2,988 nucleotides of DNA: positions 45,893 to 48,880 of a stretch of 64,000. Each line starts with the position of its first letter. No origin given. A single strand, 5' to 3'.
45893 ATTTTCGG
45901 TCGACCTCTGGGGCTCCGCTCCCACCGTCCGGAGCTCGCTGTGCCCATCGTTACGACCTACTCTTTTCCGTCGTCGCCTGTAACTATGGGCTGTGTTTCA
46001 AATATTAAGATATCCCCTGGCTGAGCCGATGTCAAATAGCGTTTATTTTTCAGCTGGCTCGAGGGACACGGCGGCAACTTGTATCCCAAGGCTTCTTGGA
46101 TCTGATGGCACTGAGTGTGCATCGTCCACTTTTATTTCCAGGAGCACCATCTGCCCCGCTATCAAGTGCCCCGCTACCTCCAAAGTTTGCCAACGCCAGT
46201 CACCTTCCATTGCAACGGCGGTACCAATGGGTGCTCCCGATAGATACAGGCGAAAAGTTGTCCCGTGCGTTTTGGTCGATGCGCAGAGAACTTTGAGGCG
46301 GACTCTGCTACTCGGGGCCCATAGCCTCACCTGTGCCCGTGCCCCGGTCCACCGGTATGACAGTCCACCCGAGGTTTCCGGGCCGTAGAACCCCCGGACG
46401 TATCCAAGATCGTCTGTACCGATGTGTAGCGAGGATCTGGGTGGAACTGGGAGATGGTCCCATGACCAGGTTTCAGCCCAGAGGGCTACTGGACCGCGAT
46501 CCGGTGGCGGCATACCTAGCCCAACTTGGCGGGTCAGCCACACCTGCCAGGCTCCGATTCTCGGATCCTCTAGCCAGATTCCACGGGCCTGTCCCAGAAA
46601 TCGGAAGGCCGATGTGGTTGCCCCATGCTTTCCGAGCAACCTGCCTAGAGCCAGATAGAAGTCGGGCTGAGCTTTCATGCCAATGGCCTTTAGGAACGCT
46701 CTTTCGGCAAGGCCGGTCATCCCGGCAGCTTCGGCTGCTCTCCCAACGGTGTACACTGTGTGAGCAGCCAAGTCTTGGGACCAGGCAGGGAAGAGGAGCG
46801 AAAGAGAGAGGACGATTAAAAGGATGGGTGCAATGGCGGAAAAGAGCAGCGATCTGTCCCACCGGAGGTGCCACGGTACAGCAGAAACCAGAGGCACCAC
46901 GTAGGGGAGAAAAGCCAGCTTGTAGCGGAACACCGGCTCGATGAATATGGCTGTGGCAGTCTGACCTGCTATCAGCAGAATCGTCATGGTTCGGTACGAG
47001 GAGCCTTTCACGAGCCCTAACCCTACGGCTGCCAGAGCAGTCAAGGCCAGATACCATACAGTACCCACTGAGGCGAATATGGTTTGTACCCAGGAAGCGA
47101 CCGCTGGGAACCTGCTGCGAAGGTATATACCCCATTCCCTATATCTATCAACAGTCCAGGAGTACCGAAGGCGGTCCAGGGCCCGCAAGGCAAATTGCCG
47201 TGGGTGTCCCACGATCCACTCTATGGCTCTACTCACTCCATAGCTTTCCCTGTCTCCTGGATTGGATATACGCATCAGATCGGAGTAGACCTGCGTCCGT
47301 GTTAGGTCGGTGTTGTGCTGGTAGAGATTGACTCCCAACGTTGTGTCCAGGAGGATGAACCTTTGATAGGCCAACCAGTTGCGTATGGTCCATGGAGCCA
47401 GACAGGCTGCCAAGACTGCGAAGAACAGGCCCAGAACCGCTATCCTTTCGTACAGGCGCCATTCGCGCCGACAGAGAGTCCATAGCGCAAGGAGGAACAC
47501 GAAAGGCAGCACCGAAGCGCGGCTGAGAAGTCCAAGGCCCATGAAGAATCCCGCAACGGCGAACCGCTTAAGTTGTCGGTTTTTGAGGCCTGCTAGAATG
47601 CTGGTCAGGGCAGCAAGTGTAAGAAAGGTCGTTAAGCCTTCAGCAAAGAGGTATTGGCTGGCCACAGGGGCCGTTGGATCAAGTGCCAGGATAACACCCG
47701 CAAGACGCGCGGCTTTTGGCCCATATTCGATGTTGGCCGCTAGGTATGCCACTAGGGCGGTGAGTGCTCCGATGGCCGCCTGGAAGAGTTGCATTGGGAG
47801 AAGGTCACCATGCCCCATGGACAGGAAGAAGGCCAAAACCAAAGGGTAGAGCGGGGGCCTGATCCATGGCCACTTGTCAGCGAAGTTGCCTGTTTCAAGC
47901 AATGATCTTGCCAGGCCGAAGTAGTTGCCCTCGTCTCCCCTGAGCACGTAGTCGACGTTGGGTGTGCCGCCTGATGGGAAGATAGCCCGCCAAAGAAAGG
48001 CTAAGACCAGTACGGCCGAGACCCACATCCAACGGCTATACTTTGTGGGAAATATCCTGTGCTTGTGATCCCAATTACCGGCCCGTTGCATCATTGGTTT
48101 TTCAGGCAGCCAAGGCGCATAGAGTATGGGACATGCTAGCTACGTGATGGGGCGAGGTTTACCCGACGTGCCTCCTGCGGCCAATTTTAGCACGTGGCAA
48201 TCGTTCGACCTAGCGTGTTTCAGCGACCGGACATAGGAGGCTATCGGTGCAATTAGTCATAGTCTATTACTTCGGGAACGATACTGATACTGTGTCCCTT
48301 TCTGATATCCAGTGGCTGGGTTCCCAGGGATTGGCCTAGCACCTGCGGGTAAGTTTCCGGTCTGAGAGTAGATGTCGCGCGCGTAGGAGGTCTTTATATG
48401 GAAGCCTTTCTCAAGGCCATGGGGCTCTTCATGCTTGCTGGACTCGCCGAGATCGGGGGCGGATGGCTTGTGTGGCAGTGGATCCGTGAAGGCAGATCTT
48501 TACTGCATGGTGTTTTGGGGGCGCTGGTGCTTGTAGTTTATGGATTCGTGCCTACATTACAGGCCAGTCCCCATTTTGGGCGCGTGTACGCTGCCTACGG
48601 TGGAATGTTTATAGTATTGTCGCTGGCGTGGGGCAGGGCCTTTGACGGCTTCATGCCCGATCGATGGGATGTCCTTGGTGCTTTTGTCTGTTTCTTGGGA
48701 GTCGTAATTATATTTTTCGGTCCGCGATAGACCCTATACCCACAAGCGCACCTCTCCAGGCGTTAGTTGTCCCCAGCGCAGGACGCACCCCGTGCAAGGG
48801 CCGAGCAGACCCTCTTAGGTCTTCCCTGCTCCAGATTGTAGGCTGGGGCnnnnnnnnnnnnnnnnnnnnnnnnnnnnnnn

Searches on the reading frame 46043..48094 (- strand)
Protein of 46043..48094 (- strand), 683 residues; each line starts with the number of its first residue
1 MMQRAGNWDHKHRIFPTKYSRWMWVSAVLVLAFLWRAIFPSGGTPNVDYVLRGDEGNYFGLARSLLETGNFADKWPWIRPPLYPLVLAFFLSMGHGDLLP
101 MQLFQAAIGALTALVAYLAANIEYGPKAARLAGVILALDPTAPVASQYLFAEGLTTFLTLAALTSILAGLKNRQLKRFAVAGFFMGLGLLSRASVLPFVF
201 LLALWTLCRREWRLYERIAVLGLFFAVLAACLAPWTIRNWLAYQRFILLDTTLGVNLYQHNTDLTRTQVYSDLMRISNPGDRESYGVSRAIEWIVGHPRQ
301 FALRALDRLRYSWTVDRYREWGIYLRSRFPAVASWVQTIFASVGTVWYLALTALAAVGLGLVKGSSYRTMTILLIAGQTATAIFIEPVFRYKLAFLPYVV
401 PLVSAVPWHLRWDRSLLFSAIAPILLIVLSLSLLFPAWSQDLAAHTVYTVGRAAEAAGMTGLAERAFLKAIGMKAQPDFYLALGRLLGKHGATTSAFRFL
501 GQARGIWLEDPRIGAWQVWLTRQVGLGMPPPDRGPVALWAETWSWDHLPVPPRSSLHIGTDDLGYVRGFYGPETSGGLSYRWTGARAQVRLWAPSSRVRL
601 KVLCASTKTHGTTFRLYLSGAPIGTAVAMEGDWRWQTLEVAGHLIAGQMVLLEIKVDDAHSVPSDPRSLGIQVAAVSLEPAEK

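Call 4: search_protein_families(library=pfam, proteins=[window:46043-48094:-], max_evalue=0.01)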
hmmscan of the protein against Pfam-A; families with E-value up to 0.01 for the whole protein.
window:46043-48094:- (683 aa): 1 family
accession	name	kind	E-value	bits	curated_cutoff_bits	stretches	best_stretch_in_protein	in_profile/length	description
PF13231.12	PMT_2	-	1.9e-12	48.1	26.1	1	79-230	2-154/160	Dolichyl-phosphate-mannose-protein mannosyltransferase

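Call 5: search_protein_families(library=ncbifam, proteins=[window:46043-48094:-], max_evalue=0.01)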
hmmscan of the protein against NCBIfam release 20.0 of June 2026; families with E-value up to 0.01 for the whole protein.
window:46043-48094:- (683 aa): 1 family
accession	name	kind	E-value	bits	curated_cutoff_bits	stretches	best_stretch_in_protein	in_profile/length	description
NF047440.1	LA3751_2_3_fam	subfamily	1.6e-05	23.9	200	1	80-246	82-247/460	LA_3751/LA_3752 family putative glycosyltransferase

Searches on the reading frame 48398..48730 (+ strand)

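Call 4: search_protein_families(library=pfam, proteins=[window:48398-48730:+], max_evalue=0.01)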
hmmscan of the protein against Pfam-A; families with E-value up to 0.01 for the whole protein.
window:48398-48730:+ (110 aa): 1 family
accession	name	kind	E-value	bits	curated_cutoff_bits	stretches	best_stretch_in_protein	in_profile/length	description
PF02694.21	UPF0060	-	2.6e-42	143.8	24.9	1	5-110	2-106/107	Uncharacterised BCR, YnfA/UPF0060 family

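Call 5: search_protein_families(library=ncbifam, proteins=[window:48398-48730:+], max_evalue=0.01)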
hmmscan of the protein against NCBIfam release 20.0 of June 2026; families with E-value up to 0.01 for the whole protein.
window:48398-48730:+ (110 aa): 1 family
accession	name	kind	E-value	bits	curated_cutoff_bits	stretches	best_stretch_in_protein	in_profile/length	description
NF002586.0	PRK02237.1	equivalog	2.7e-41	140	114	1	4-110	3-108/109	YnfA family protein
